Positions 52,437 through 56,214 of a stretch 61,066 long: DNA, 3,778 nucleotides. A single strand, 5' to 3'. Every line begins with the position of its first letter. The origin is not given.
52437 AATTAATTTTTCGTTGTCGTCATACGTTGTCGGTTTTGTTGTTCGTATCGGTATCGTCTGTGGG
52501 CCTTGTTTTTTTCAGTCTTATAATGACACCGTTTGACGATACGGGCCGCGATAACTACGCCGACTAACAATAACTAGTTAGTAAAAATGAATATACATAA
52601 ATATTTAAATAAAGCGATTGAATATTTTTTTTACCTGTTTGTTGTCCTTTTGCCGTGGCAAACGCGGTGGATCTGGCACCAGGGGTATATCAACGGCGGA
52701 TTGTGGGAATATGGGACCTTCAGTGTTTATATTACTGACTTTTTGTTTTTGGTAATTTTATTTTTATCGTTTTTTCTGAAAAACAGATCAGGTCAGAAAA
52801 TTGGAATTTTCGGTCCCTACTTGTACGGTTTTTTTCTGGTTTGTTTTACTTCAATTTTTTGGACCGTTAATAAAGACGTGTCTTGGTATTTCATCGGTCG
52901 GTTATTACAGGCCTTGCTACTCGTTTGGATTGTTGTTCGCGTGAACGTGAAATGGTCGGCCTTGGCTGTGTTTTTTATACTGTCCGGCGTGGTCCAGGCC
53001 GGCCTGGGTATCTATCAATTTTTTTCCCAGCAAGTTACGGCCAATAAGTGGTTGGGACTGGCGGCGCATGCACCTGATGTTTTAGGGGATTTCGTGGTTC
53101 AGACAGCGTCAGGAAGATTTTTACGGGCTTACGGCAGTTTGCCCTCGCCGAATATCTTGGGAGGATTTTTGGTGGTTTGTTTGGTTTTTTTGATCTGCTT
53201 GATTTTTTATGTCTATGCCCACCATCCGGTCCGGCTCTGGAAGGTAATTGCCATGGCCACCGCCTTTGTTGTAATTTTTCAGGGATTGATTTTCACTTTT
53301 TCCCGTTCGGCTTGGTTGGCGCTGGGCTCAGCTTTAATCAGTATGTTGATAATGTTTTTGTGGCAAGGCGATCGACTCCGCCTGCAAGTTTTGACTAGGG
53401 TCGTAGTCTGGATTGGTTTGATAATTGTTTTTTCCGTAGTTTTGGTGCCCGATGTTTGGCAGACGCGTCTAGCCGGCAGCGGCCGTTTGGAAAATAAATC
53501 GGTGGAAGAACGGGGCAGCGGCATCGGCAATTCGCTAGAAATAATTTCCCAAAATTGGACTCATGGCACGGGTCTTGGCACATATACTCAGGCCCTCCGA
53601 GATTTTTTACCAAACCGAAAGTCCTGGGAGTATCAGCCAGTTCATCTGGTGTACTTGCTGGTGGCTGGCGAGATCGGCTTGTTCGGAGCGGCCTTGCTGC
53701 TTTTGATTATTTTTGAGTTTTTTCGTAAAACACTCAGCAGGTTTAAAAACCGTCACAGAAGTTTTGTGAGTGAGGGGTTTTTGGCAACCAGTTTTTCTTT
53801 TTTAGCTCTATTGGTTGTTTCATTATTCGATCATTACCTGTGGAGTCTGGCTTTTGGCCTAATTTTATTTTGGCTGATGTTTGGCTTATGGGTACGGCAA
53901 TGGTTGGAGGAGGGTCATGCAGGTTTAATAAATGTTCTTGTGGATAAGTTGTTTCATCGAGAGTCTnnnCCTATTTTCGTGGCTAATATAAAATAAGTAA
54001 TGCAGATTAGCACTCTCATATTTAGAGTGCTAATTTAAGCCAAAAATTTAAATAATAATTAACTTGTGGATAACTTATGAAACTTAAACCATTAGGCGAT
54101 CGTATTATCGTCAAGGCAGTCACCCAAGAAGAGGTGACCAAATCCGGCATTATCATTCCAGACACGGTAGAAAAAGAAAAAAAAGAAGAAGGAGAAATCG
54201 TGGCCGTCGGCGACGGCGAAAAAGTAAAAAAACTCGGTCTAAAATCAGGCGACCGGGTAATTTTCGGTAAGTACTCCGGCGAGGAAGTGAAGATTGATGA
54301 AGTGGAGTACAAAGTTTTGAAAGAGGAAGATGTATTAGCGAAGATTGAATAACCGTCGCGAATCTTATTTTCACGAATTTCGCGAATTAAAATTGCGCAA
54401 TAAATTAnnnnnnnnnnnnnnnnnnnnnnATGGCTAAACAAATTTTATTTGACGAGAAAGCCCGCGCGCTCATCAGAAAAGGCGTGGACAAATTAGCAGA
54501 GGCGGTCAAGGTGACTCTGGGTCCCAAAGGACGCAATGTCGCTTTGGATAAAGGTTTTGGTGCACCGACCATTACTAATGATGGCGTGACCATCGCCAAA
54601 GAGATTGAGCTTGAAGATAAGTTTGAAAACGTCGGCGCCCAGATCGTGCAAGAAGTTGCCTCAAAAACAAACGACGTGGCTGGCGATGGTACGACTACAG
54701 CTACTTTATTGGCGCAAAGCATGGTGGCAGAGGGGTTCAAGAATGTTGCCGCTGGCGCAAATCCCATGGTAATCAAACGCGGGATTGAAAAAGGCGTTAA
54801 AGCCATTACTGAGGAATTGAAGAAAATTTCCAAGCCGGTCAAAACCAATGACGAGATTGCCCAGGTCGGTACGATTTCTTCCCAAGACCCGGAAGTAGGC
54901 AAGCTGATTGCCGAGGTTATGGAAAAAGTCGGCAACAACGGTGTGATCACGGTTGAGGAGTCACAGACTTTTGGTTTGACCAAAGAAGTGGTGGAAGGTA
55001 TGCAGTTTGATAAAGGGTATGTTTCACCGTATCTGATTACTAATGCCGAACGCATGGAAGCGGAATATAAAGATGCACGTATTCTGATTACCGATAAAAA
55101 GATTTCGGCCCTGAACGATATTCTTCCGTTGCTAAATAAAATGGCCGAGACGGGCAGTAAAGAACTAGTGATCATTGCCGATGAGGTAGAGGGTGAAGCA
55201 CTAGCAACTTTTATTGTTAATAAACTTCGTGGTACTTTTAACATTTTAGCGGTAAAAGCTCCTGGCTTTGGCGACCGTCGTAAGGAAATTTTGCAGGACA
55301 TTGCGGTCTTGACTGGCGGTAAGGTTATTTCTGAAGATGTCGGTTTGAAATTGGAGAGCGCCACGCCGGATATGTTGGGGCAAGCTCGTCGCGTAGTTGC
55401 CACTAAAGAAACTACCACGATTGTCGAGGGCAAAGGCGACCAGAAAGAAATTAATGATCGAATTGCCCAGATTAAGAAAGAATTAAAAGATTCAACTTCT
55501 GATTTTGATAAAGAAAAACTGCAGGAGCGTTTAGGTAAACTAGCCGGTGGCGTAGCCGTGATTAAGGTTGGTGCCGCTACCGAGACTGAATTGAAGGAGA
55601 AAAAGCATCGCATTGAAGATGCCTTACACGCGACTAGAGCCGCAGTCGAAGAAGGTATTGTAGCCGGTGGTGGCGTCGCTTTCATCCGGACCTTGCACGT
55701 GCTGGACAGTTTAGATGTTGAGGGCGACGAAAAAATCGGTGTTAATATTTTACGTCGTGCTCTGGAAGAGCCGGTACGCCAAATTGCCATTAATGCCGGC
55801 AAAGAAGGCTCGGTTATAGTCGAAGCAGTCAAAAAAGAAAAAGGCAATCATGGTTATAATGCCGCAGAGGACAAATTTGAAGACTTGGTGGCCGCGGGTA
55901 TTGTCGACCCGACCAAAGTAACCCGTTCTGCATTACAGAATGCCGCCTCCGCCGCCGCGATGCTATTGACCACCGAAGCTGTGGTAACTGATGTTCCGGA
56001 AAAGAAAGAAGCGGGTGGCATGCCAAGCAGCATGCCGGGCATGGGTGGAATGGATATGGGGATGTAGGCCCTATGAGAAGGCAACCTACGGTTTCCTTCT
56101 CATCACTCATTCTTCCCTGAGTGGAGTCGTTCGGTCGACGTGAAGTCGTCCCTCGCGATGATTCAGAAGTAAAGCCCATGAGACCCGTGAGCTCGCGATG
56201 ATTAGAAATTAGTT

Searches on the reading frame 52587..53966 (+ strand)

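Call 22: search_protein_families(library=pfam, proteins=[window:52587-53966:+], max_evalue=0.001)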
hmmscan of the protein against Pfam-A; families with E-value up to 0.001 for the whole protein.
window:52587-53966:+ (460 aa): 1 family
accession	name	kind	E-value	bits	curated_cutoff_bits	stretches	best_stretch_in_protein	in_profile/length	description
PF04932.20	Wzy_C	-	3.4e-13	50.1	31.7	1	226-372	2-149/149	O-Antigen ligase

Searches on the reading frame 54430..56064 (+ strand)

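Call 22: search_protein_families(library=pfam, proteins=[window:54430-56064:+], max_evalue=0.001)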
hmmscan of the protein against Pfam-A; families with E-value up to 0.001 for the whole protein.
window:54430-56064:+ (545 aa): 1 family
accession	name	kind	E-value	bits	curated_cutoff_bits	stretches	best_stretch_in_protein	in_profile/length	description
PF00118.29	Cpn60_TCP1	-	1.3e-75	255.4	34.3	1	22-521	1-488/490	TCP-1/cpn60 chaperonin family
